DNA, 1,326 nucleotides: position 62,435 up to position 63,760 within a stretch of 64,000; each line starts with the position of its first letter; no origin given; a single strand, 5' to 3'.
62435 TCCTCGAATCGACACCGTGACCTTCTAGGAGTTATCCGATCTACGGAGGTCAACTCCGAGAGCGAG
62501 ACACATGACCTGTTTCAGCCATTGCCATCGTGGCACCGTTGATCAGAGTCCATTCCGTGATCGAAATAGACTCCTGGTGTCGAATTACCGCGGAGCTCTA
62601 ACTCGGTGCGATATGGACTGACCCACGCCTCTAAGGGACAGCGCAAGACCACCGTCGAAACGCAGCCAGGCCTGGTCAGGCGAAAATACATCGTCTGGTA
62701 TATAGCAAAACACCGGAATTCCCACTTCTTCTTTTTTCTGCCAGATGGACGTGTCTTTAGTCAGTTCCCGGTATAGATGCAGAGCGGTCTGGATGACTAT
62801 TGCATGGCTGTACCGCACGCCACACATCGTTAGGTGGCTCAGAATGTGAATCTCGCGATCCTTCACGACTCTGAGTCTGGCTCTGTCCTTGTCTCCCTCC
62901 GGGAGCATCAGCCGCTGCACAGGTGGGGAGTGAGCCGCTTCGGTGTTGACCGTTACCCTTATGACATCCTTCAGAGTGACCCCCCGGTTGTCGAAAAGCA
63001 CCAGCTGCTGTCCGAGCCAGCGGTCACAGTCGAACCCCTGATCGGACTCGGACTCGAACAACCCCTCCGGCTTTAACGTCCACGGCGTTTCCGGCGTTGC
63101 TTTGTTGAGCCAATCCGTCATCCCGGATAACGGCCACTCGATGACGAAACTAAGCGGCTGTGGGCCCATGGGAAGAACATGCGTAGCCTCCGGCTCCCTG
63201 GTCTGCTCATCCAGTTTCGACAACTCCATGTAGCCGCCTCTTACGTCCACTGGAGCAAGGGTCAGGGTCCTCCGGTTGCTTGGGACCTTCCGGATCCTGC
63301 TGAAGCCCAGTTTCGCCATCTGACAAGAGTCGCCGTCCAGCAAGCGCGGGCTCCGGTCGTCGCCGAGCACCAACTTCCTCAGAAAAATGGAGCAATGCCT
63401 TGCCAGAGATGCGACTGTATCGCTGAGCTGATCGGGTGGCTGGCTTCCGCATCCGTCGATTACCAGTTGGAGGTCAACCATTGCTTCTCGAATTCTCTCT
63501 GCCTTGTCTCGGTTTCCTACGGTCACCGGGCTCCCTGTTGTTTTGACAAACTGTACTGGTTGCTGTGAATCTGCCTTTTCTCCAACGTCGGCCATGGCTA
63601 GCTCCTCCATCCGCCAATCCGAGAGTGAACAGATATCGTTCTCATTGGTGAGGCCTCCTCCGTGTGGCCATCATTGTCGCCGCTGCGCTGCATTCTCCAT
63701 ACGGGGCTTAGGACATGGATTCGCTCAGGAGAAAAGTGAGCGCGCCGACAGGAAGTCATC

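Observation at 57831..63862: Second mobile-element-like segment: intact int-xis next to tRNA-Thr(TGT), vWA relic, IS5, lower-GC cargo ORFs, ending at a tRNA-like gene with a defective T-stem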

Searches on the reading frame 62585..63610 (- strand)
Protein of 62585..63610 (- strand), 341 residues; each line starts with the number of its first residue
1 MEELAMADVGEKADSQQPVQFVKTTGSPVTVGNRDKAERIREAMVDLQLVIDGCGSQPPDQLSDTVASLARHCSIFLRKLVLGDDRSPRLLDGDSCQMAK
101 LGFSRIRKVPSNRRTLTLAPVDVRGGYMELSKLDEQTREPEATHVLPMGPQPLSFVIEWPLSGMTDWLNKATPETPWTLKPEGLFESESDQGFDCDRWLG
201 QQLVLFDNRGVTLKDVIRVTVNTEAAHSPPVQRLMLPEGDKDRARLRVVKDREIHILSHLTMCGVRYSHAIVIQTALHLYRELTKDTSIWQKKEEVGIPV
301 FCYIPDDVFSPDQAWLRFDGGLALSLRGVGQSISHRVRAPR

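Call 8: search_protein_families(library=pfam, proteins=[window:62585-63610:-], max_evalue=0.01)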
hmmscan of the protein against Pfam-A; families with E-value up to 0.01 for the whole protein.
window:62585-63610:- (341 aa): 0 families

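Call 10: find_encoding_contigs(protein=window:62585-63610:-, flank=10000, max_places=6)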
Protein window:62585-63610:- (341 aa): no gene with exactly this product is on record in the collection.

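Call 14: find_encoding_contigs(protein=window:62585-63595:-, flank=10000, max_places=6)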
Protein window:62585-63595:- (336 aa): 1 contig read that carries it; 1 place shown.
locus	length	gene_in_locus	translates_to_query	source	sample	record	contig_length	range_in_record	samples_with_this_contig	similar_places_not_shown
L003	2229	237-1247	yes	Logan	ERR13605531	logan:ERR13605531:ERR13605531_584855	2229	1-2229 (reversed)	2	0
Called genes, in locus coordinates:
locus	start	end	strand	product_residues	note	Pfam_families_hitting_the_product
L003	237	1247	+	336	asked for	-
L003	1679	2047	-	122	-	-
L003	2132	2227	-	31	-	?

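Call 48: search_protein_families(library=pfam, proteins=[window:62585-63595:-], max_evalue=0.05)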
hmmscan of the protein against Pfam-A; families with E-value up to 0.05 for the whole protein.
window:62585-63595:- (336 aa): 0 families

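Call 49: search_protein_families(library=padloc, proteins=[window:62585-63595:-], max_evalue=0.01)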
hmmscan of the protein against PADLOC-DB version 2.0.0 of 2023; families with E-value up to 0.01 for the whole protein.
window:62585-63595:- (336 aa): 0 families

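Call 50: search_protein_families(library=phrogs, proteins=[window:62585-63595:-], max_evalue=0.01)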
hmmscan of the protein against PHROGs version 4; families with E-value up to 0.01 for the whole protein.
window:62585-63595:- (336 aa): 0 families

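Call 74: find_homologous_proteins(query=window:62585-63595:-, max_evalue=0.001)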
Query window:62585-63595:- (336 aa): 136 proteins with E <= 0.001 among 2508 candidates; the best 120 are listed.
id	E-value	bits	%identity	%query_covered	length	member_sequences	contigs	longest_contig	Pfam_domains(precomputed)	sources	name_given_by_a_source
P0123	1.4e-226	769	100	100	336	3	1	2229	-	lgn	-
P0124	5.8e-171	586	84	89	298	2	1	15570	-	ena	-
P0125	2.0e-167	574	73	100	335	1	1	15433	-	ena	-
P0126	4.9e-163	560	72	100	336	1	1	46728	-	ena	-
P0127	1.6e-161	555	70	99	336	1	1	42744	-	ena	-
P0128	2.3e-161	554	70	99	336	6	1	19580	-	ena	-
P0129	4.9e-161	553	69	100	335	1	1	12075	-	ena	-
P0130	5.1e-160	550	70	100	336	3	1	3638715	-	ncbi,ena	-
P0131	1.7e-159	548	70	100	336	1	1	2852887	-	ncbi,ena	-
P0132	1.6e-158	545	70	100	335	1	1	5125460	-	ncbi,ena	-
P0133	1.6e-158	545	71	97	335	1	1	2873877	-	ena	-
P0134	2.7e-158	544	70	100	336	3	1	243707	-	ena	-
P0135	3.9e-158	544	69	100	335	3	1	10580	-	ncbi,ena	-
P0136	1.3e-157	542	68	100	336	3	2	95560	-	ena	-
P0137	2.5e-157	541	68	100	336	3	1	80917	-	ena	-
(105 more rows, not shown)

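Call 76: find_encoding_contigs(protein=P0124, flank=8000, max_places=2)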
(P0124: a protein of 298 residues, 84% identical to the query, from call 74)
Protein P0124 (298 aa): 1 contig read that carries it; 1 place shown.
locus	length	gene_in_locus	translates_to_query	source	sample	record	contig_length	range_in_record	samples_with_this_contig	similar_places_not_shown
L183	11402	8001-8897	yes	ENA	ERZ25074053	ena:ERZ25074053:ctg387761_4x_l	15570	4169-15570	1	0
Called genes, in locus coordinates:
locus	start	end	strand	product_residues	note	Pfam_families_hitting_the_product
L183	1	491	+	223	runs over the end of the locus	-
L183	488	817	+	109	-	-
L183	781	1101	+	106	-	-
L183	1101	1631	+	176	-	-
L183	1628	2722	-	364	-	PF00248:Aldo_ket_red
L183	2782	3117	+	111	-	PF00829:Ribosomal_L21p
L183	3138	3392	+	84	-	PF01016:Ribosomal_L27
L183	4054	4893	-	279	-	-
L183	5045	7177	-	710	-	PF00141:peroxidase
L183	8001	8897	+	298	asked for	-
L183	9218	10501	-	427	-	-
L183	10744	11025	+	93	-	PF02604:PhdYeFM_antitox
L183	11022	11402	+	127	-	?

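Call 77: find_encoding_contigs(protein=P0130, flank=8000, max_places=2)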
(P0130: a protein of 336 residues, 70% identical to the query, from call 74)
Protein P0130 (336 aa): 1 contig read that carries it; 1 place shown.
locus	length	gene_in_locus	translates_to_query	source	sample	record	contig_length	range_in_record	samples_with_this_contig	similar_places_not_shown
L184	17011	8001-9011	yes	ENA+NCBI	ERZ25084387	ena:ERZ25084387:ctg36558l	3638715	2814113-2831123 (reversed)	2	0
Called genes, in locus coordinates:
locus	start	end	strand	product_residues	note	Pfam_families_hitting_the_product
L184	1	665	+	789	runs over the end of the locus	PF01590:GAF, PF13185:GAF_2, PF00989:PAS, PF00512:HisKA, PF02518:HATPase_c, PF00072:Response_reg, PF00486:Trans_reg_C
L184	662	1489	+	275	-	-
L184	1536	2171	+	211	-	PF13365:Trypsin_2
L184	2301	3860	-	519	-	PF00899:ThiF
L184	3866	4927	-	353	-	PF18144:SMODS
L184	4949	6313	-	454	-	PF13676:TIR_2, PF18145:SAVED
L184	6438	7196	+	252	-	-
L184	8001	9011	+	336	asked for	-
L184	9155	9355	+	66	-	PF12728:HTH_17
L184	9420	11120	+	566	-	PF07669:Eco57I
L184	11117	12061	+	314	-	PF17728:BsuBI_PstI_RE_N, PF06616:BsuBI_PstI_RE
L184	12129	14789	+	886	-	PF02811:PHP (weak), PF13476:AAA_23 (faint)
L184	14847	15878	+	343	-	-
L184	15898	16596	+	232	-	-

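Call 87: search_protein_families(library=pfam, proteins=[L183:9218-10501:-, L184:6438-7196:+, L183:4054-4893:-], max_evalue=0.05)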
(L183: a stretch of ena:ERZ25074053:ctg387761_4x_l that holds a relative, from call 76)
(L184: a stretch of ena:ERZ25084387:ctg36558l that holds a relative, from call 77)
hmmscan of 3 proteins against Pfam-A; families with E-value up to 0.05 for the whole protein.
L183:9218-10501:- (427 aa): 2 families
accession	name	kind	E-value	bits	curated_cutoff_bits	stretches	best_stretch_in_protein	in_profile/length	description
PF04632.18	FUSC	-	0.014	14.5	30.9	1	167-309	216-345/660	Fusaric acid resistance protein family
PF06657.18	Cep57_MT_bd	-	0.044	14.7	31.3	0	219-270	10-61/77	Centrosome microtubule-binding domain of Cep57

L184:6438-7196:+ (252 aa): 3 families
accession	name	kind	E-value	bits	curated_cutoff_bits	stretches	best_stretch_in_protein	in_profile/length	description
PF13545.12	HTH_Crp_2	-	0.0014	19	27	1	154-211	1-56/70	Crp-like helix-turn-helix domain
PF00027.35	cNMP_binding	-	0.0023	18.3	27.5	1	48-117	8-83/89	Cyclic nucleotide-binding domain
PF12802.13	MarR_2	-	0.032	14.8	27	0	179-210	21-52/61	MarR family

L183:4054-4893:- (279 aa): 1 family
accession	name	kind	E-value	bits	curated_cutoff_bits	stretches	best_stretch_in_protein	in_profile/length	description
PF11185.13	DUF2971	-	0.035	15.9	22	0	124-165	1-43/89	Protein of unknown function (DUF2971)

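Call 88: search_protein_families(library=ncbifam, proteins=[L183:9218-10501:-, window:62585-63595:-], max_evalue=0.01)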
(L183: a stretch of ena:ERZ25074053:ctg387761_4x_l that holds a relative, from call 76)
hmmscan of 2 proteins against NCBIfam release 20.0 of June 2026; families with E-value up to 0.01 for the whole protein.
L183:9218-10501:- (427 aa): 0 families

window:62585-63595:- (336 aa): 0 families

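Call 101: predict_structure(alignment_id=A5)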
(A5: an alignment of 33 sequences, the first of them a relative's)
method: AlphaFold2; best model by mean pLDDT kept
length: 336 residues; sequences in the alignment: 33
mean_pLDDT: 78.5   pTM: 0.81
mean pLDDT of the five models: 78.5, 76.8, 76.8, 76.2, 75.5
residues with pLDDT >= 90: 99; 70-90: 144; 50-70: 79; < 50: 14
segments of 3 or more residues with pLDDT < 50: 1-11
pLDDT, mean of each block of 10 residues (from residue 1): 40 59 62 88 88 82 92 89 84 83 89 73 75 80 75 92 92 93 78 93 91 82 56 52 63 86 94 90 64 85 82 69 63 88
secondary structure, 60 per line:
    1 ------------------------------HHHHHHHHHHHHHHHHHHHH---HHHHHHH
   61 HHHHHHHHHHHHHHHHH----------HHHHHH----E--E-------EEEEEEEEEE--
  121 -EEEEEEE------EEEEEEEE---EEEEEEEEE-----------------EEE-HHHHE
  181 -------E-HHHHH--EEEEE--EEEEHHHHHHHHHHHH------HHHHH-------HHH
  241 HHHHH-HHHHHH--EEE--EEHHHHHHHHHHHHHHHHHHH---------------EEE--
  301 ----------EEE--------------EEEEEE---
elements in order: H31-50 H54-77 H88-93 E109-118 E122-128 E135-142 E146-154 E172-174 H176-179 H190-194 E197-201 E204-207 H208-219 H226-230 H238-245 H247-252 E255-257 H262-280 E296-298 E311-313 E328-333

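Call 103: fold_search(model_id=the predicted structure, library=pdb)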
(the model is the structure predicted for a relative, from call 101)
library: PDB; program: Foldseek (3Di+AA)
matches with E <= 10: 138; with E <= 0.001: 0
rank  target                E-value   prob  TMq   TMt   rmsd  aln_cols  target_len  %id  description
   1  9x25_C                2.6e-01  0.09  0.07  0.07  16.2       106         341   18  Target analog-bound type III-B Cmr complex of Archaeoglobus fulgidus (released 2025-12-10)
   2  9l7c_C                3.1e-01  0.08  0.07  0.07  16.1       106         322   18  Type III-B CRISPR-Cas effector from Archaeoglobus fulgidus (Form 1) (released 2025-12-31)
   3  9l7d_C                4.2e-01  0.07  0.07  0.07  16.2       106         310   18  Type III-B CRISPR-Cas effector from Archaeoglobus fulgidus (Form 2) (released 2025-12-31)
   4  6k0b_G                1.2e+00  0.04  0.11  0.22  18.8       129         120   12  cryo-EM structure of archaeal Ribonuclease P with mature tRNA (released 2019-06-19)
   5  7pwo_L1               1.5e+00  0.03  0.11  0.18  15.1       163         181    7  Cryo-EM structure of Giardia lamblia ribosome at 2.75 A resolution (released 2022-04-20)
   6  6tdu_H                2.1e+00  0.02  0.10  0.07  40.7       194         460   11  Cryo-EM structure of Euglena gracilis mitochondrial ATP synthase, full dimer, rotational states 1 (released 2019-11-27)
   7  1f3b_A                2.5e+00  0.16  0.11  0.16   3.9        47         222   23  CRYSTAL STRUCTURE OF MGSTA1-1 IN COMPLEX WITH GLUTATHIONE CONJUGATE OF BENZO[A]PYRENE EPOXIDE (released 2000-10-18)
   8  1ev4_A                2.5e+00  0.14  0.12  0.17   4.3        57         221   23  RAT GLUTATHIONE S-TRANSFERASE A1-1: MUTANT W21F/F220Y WITH GSO3 BOUND (released 2001-02-07)
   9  9fhl_D                2.5e+00  0.09  0.12  0.22  10.1        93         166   12  High-resolution cryo-EM structure of Saccharolobus solfataricus 30S ribosomal subunit bound to mRNA and initiator tRNA (released 2025-01-15)
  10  3c7l_A                2.8e+00  0.06  0.11  0.22   6.7        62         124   10  Molecular architecture of Galphao and the structural basis for RGS16-mediated deactivation (released 2008-05-06)
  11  3our_E                2.8e+00  0.04  0.12  0.10  12.3        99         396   13  Crystal structure of complex between EIIA and a novel pyruvate decarboxylase (released 2011-06-01)
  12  9khf_B                3.0e+00  0.02  0.08  0.04  23.1       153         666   12  AtGORK Full length 1 (released 2025-10-29)
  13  1ev4_C                3.4e+00  0.21  0.11  0.17   1.6        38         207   24  RAT GLUTATHIONE S-TRANSFERASE A1-1: MUTANT W21F/F220Y WITH GSO3 BOUND (released 2001-02-07)
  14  5ld0                  3.6e+00  0.13  0.11  0.17   4.0        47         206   23  Chimeric GST (released 2016-09-21)
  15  6gn0_B                3.6e+00  0.05  0.09  0.13  11.1        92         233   13  Exoenzyme S from Pseudomonas aeruginosa in complex with human 14-3-3 protein beta, tetrameric crystal form (released 2018-09-26)
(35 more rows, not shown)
